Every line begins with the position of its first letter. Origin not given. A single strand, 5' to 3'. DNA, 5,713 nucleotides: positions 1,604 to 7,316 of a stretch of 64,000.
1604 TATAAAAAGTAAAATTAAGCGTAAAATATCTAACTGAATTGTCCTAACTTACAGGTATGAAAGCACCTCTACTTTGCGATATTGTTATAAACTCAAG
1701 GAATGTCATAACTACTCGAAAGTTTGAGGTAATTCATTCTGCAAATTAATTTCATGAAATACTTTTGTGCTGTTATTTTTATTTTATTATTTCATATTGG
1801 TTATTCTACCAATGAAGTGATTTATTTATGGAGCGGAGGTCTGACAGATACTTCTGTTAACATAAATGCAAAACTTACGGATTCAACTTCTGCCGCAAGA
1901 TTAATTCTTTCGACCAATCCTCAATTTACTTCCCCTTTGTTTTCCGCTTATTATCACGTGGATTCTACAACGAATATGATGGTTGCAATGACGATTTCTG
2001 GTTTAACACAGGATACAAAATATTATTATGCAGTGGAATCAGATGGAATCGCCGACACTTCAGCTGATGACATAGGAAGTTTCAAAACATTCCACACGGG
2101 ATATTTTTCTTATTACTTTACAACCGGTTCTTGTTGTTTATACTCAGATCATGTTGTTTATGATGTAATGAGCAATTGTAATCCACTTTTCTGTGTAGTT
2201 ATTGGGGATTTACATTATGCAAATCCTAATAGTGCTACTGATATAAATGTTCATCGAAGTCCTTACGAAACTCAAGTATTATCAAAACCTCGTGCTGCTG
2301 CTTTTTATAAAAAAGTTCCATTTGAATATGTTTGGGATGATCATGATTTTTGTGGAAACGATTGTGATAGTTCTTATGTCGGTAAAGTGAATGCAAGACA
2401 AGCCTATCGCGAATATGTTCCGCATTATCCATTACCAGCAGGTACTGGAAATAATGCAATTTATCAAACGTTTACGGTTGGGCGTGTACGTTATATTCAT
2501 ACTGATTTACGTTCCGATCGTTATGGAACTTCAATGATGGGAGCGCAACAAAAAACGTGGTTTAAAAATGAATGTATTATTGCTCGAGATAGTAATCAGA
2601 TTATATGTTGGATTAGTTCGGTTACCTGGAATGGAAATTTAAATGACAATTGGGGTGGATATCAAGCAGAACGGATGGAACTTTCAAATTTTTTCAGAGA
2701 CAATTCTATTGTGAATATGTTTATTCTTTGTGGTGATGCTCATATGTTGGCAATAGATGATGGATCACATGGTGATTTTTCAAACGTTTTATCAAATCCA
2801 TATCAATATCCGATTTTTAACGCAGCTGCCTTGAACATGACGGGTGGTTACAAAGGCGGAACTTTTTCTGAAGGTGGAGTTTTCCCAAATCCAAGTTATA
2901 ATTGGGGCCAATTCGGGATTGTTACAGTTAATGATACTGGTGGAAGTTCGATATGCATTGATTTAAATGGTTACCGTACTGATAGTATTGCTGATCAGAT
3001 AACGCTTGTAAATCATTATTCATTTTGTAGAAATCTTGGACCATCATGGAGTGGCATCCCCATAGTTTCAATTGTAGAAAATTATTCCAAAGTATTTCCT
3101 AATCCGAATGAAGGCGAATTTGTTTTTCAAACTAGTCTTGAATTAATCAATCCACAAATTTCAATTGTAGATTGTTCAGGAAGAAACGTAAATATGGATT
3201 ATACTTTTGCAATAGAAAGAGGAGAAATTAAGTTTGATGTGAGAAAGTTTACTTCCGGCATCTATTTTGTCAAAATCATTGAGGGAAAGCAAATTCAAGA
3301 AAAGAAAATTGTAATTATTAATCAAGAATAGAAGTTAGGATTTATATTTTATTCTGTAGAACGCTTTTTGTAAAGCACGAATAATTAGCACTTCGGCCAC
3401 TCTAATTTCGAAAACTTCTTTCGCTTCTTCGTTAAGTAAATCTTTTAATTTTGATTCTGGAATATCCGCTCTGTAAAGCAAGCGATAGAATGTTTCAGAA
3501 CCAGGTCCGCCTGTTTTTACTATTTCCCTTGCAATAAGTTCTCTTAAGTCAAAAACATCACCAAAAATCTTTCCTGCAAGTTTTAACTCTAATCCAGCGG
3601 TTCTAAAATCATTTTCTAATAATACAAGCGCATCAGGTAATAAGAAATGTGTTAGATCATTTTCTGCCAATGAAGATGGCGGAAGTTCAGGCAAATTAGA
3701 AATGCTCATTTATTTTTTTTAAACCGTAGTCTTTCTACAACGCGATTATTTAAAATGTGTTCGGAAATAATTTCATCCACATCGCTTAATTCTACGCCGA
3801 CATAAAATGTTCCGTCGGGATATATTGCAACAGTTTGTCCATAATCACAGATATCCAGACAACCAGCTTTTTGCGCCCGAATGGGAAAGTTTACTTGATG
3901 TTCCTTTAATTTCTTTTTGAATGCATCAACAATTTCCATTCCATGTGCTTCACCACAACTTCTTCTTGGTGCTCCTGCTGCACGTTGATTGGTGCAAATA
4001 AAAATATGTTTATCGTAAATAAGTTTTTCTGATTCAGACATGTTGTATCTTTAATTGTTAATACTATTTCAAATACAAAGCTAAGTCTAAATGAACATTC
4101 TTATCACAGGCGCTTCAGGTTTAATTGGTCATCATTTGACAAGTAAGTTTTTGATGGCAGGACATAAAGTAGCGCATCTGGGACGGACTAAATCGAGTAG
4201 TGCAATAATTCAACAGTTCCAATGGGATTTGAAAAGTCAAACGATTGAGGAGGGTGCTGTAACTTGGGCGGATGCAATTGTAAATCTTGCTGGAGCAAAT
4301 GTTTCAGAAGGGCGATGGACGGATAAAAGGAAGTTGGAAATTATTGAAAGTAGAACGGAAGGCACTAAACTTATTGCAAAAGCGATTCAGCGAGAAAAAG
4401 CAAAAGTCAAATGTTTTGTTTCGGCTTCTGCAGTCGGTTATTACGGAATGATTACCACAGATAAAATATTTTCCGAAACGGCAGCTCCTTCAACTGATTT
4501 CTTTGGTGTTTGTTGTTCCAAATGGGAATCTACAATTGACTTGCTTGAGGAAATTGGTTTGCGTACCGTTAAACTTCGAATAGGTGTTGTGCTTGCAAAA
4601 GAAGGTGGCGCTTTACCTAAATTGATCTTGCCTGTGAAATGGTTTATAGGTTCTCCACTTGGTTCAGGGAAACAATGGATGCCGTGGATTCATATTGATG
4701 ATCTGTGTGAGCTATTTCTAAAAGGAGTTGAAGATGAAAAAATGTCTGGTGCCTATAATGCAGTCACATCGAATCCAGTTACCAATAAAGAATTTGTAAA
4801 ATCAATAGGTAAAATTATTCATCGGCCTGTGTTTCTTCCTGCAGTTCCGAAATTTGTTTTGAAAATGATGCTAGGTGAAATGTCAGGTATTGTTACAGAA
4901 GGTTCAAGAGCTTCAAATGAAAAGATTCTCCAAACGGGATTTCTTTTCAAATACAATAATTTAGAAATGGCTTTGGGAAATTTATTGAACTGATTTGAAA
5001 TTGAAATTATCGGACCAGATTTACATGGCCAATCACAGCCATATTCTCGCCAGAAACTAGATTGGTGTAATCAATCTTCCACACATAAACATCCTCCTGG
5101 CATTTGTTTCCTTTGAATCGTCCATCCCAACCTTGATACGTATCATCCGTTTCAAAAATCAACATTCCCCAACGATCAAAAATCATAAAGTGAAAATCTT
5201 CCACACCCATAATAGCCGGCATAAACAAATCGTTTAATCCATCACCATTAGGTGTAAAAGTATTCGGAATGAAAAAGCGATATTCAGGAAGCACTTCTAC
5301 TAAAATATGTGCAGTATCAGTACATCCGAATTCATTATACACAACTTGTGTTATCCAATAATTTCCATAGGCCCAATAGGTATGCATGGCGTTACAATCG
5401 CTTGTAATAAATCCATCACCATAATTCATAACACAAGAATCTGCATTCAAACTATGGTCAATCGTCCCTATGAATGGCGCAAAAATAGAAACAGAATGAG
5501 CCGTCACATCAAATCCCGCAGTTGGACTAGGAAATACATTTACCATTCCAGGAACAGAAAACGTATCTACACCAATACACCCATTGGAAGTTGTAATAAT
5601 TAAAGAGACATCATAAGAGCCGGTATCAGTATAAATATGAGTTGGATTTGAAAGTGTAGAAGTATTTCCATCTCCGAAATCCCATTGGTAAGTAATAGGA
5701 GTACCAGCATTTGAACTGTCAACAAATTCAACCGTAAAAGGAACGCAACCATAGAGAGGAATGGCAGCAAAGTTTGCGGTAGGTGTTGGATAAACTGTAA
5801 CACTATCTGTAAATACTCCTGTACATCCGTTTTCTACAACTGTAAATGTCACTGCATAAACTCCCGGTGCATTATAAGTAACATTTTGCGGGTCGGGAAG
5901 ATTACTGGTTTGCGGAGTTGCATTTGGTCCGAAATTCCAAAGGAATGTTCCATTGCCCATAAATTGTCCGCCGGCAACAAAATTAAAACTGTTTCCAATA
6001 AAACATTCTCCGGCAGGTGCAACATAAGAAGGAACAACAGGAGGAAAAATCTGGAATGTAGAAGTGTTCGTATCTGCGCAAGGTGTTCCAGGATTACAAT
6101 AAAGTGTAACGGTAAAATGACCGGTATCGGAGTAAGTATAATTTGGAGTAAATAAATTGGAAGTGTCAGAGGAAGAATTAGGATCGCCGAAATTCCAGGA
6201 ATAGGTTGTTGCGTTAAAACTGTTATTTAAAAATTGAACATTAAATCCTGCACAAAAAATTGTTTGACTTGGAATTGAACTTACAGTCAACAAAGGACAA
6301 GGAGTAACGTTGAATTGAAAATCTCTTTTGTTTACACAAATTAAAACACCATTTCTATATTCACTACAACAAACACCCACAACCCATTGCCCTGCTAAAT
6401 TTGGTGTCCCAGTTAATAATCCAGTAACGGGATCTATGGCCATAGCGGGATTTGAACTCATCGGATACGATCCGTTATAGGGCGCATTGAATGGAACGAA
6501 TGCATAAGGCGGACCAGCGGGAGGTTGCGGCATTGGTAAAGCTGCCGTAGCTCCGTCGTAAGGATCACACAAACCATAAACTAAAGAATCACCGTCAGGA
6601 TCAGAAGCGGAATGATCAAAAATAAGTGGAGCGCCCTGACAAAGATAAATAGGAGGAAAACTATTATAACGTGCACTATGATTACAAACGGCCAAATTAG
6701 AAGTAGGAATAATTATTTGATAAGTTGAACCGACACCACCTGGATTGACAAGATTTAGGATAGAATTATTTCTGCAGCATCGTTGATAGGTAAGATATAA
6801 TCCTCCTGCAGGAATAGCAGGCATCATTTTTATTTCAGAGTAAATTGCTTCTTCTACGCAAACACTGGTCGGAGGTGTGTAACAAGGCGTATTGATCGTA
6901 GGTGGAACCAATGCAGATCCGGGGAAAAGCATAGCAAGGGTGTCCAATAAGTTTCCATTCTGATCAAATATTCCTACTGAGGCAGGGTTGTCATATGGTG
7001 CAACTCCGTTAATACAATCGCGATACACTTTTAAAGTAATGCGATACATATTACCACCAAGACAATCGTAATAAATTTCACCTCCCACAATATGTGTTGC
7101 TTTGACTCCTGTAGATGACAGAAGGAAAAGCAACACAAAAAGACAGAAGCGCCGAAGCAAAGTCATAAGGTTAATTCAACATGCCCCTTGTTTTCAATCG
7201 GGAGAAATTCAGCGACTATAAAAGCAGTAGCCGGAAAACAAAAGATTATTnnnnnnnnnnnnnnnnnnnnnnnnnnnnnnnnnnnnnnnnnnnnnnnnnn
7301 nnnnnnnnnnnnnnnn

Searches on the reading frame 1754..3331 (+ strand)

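Call 43: search_protein_families(library=pfam, proteins=[window:1754-3331:+], max_evalue=0.001)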
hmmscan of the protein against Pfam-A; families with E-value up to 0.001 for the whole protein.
window:1754-3331:+ (525 aa): 4 families
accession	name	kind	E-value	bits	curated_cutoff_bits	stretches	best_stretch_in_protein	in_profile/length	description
PF09423.15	PhoD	-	3e-16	59.9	27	1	160-336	59-270/343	PhoD-like phosphatase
PF18962.6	Por_Secre_tail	-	5.8e-13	49.4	27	1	447-521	1-75/75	Secretion system C-terminal sorting domain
PF16656.11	Pur_ac_phosph_N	-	7.6e-06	26.8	30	1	23-112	4-93/93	Purple acid Phosphatase, N-terminal domain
PF16655.11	PhoD_N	-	0.0002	22.3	30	1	27-112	5-90/90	PhoD-like phosphatase, N-terminal domain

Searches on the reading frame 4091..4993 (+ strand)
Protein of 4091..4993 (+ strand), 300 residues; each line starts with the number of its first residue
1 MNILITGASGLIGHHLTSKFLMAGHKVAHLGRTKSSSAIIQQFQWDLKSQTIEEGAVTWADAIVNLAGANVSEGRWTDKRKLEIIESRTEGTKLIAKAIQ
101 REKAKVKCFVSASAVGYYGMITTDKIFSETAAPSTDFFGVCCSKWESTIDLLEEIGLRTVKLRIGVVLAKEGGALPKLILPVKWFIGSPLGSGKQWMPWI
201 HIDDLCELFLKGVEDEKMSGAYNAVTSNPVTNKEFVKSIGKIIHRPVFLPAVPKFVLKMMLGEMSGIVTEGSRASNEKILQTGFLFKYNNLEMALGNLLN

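Call 43: search_protein_families(library=pfam, proteins=[window:4091-4993:+], max_evalue=0.001)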
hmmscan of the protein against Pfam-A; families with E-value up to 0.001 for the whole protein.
window:4091-4993:+ (300 aa): 5 families
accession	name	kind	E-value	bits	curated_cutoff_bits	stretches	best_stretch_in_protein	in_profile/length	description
PF01370.27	Epimerase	-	3.8e-20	72.8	20.9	1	3-223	1-238/240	NAD dependent epimerase/dehydratase family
PF08338.16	DUF1731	-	1.2e-14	54.2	27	1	252-298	1-47/47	Domain of unknown function (DUF1731)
PF16363.11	GDP_Man_Dehyd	-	2.8e-06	27.5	27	0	4-130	1-144/332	GDP-mannose 4,6 dehydratase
PF13460.12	NAD_binding_10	-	2e-05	25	27.2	1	7-119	1-103/184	NAD(P)H-binding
PF05368.20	NmrA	-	2e-05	24.8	27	0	2-43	4-45/298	NmrA-like family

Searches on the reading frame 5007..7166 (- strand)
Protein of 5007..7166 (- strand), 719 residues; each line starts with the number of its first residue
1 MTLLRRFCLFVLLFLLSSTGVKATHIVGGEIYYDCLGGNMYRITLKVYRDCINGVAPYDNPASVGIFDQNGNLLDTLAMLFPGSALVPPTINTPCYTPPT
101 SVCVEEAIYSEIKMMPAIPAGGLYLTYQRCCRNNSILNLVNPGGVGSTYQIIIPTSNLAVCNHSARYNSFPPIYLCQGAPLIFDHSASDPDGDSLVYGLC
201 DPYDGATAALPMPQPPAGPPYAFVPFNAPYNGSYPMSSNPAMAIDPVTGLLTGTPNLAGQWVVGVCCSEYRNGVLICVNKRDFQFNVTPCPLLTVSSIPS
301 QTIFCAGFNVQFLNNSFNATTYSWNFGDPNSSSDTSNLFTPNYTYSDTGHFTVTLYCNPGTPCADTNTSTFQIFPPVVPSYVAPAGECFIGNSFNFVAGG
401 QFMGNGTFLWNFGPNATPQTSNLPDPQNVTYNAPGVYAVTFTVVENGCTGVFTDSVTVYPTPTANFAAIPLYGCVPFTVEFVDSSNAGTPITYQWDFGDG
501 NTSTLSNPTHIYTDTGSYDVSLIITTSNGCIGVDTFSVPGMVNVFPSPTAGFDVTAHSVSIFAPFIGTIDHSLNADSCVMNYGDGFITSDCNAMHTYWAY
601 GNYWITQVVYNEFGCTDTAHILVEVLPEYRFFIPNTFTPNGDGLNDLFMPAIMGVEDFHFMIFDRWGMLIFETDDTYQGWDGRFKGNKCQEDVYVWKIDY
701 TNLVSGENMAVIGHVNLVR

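Call 43: search_protein_families(library=pfam, proteins=[window:5007-7166:-], max_evalue=0.001)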
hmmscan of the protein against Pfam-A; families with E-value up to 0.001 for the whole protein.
window:5007-7166:- (719 aa): 3 families
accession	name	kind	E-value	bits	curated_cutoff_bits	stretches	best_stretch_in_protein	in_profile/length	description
PF18911.6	PKD_4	-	9.3e-36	122.2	27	2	475-535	20-80/85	PKD domain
PF00801.26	PKD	-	1.2e-23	83.3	23.5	2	477-522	15-63/80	PKD domain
PF13585.12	CHU_C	-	9.4e-15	55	27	1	633-702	3-74/86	CHU_C Type IX secretion signal domain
